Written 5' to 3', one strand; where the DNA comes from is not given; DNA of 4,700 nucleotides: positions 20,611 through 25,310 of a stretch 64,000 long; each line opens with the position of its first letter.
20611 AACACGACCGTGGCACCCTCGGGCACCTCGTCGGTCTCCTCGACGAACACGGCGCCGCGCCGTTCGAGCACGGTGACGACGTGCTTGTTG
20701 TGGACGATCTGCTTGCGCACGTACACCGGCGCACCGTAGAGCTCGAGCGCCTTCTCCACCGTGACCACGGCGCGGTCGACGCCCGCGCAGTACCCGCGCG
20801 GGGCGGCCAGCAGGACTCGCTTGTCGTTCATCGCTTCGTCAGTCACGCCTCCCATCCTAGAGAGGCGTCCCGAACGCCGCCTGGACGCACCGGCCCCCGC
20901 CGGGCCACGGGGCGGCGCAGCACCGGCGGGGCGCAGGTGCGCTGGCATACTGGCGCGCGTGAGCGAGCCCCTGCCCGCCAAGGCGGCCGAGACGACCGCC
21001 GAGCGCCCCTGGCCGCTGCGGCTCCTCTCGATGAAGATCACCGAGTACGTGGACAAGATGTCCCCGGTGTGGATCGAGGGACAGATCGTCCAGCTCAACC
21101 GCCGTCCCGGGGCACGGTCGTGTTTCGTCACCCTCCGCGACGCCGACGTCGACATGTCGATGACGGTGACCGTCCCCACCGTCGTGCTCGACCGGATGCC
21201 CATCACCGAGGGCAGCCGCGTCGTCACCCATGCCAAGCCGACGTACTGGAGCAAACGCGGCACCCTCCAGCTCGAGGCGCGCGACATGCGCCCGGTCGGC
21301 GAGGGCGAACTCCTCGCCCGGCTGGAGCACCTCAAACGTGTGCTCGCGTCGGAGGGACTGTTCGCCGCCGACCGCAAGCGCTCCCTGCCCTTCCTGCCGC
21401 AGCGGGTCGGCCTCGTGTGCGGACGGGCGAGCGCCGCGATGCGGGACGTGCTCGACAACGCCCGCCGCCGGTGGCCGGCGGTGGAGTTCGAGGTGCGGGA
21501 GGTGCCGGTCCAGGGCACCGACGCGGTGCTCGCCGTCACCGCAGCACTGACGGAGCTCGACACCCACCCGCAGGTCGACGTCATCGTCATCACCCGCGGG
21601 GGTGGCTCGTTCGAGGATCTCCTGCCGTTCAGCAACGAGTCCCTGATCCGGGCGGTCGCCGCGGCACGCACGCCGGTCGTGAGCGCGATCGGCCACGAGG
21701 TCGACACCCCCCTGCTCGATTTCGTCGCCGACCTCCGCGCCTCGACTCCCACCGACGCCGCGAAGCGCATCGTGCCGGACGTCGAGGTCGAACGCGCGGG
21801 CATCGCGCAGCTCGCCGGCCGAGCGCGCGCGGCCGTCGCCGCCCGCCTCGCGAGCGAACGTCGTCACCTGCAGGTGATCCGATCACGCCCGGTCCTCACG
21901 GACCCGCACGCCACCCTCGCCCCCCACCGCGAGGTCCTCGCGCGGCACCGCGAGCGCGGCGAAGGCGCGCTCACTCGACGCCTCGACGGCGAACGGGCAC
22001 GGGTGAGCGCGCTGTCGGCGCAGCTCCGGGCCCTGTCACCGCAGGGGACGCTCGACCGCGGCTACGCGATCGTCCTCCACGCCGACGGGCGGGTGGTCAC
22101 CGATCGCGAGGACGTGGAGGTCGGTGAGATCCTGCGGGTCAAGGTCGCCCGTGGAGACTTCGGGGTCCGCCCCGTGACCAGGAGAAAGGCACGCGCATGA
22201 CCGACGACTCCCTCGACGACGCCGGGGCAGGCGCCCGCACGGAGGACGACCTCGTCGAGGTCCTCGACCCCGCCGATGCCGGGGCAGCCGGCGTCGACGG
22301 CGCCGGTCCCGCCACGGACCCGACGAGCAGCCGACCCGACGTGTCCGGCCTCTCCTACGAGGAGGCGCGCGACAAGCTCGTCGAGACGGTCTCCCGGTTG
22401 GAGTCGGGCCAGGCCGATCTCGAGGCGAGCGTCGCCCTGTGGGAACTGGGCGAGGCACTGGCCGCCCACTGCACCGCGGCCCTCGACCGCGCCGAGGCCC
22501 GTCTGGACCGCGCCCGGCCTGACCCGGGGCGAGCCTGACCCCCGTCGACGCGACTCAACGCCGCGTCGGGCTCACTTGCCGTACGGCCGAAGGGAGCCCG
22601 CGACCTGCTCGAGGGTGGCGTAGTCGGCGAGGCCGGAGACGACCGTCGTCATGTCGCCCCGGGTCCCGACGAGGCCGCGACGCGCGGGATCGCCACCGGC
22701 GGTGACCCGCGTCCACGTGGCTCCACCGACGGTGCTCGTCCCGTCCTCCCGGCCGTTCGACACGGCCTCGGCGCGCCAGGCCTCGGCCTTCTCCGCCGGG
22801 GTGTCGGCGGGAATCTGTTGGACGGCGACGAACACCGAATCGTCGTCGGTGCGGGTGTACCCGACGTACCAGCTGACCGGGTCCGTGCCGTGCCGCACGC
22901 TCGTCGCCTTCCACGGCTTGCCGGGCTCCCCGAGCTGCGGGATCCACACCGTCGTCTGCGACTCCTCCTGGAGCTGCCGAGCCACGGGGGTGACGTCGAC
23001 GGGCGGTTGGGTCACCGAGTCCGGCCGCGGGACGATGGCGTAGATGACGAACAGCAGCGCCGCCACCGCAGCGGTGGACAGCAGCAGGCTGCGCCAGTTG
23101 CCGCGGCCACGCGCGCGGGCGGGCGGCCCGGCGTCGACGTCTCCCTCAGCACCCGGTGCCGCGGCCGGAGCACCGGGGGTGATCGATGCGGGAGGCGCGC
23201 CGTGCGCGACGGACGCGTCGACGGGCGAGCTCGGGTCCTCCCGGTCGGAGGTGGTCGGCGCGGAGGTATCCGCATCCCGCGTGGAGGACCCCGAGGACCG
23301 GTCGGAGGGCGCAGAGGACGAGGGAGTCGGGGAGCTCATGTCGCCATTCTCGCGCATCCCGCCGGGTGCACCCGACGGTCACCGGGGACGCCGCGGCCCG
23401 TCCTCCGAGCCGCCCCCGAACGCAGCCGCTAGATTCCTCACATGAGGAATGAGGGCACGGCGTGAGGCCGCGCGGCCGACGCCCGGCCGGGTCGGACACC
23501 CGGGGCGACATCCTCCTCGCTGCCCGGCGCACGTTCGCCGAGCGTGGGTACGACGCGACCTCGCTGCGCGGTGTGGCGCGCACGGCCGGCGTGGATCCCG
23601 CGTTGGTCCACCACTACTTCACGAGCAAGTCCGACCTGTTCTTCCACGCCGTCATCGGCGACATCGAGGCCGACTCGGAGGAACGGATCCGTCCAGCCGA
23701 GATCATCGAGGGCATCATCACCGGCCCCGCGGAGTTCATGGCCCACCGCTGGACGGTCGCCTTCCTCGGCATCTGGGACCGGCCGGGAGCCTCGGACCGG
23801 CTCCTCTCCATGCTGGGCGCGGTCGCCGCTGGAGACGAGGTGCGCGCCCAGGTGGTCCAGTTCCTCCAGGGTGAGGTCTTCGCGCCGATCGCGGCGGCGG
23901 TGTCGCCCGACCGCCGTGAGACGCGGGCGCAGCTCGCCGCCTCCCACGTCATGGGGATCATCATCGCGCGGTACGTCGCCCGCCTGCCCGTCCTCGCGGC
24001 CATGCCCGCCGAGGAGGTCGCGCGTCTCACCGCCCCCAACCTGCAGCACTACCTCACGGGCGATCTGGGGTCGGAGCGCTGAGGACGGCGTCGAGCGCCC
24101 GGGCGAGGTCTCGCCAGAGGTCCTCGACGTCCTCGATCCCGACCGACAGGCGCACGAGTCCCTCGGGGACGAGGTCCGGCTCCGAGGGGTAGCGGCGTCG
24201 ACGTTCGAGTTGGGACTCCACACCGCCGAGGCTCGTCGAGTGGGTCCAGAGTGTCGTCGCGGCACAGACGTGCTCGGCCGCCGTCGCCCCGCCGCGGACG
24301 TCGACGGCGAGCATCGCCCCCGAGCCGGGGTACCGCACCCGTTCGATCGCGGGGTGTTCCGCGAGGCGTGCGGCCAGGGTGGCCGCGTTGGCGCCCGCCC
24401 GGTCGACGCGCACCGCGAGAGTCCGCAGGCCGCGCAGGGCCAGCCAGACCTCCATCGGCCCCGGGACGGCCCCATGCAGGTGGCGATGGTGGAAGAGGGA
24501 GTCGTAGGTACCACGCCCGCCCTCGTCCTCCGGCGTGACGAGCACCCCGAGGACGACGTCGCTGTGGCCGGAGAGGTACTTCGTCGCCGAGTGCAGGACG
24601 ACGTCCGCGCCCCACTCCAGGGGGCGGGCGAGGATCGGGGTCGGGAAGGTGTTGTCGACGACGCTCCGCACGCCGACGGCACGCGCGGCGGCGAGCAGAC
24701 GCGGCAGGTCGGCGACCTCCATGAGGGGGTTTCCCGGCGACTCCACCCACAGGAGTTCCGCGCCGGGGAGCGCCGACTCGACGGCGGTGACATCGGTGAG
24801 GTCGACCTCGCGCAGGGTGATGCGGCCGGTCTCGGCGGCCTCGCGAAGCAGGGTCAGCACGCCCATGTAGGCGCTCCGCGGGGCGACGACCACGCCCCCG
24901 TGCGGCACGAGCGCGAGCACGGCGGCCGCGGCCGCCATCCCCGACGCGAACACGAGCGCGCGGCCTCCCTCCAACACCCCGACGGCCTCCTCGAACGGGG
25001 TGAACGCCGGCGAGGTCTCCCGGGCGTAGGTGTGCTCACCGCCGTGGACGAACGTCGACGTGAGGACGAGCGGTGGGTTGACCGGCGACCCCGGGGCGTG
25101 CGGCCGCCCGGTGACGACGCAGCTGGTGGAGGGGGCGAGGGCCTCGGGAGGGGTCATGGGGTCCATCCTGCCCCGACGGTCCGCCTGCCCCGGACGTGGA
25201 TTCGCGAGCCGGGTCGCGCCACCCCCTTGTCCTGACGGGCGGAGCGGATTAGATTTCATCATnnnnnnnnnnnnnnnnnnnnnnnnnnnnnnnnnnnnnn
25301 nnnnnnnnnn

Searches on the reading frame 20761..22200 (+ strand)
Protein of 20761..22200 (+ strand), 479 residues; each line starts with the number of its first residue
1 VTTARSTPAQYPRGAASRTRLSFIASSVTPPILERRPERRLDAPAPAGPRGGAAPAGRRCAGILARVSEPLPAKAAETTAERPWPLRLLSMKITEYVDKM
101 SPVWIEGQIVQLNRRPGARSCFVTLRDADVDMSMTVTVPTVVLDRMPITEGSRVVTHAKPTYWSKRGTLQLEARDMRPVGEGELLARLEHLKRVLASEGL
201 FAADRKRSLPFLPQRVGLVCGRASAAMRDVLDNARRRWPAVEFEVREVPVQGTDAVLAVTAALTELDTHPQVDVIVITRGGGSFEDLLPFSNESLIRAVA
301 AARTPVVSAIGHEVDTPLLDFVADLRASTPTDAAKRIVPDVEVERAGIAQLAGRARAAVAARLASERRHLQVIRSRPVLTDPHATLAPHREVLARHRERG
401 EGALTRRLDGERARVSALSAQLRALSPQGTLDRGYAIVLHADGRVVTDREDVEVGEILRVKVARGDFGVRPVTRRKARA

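Call 61: search_protein_families(library=pfam, proteins=[window:20761-22200:+], max_evalue=0.00001)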
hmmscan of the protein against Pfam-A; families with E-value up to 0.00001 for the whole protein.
window:20761-22200:+ (479 aa): 2 families
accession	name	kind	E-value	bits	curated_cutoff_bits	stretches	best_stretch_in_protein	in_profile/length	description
PF02601.20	Exonuc_VII_L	-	1.1e-73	248.9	35.9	2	200-405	1-204/315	Exonuclease VII, large subunit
PF13742.12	tRNA_anti_2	-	1.4e-13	51.4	27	1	89-177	6-95/95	OB-fold nucleic acid binding domain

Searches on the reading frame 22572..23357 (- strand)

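Call 61: search_protein_families(library=pfam, proteins=[window:22572-23357:-], max_evalue=0.00001)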
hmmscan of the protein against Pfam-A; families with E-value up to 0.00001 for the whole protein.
window:22572-23357:- (261 aa): 1 family
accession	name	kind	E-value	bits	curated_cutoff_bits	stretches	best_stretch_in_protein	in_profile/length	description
PF14030.11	DUF4245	-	6.6e-21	75.4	30.1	1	83-256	1-165/165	Protein of unknown function (DUF4245)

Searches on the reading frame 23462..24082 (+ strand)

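Call 3: search_protein_families(library=pfam, proteins=[window:23462-24082:+], max_evalue=0.01)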
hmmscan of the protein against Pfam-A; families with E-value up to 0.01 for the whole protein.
window:23462-24082:+ (206 aa): 2 families
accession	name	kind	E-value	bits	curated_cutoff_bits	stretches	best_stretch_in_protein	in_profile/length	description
PF17920.6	TetR_C_16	-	3.9e-25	88.6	26.2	1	93-198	3-107/107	Tetracyclin repressor-like, C-terminal domain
PF00440.29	TetR_N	-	3.9e-16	59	24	1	17-61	1-45/47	Bacterial regulatory proteins, tetR family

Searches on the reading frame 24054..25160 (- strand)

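Call 61: search_protein_families(library=pfam, proteins=[window:24054-25160:-], max_evalue=0.00001)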
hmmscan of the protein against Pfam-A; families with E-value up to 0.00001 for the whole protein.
window:24054-25160:- (368 aa): 1 family
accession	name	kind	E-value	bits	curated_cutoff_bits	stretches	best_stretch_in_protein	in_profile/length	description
PF01053.26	Cys_Met_Meta_PP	-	1.1e-81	274.8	27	1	14-356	4-380/381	Cys/Met metabolism PLP-dependent enzyme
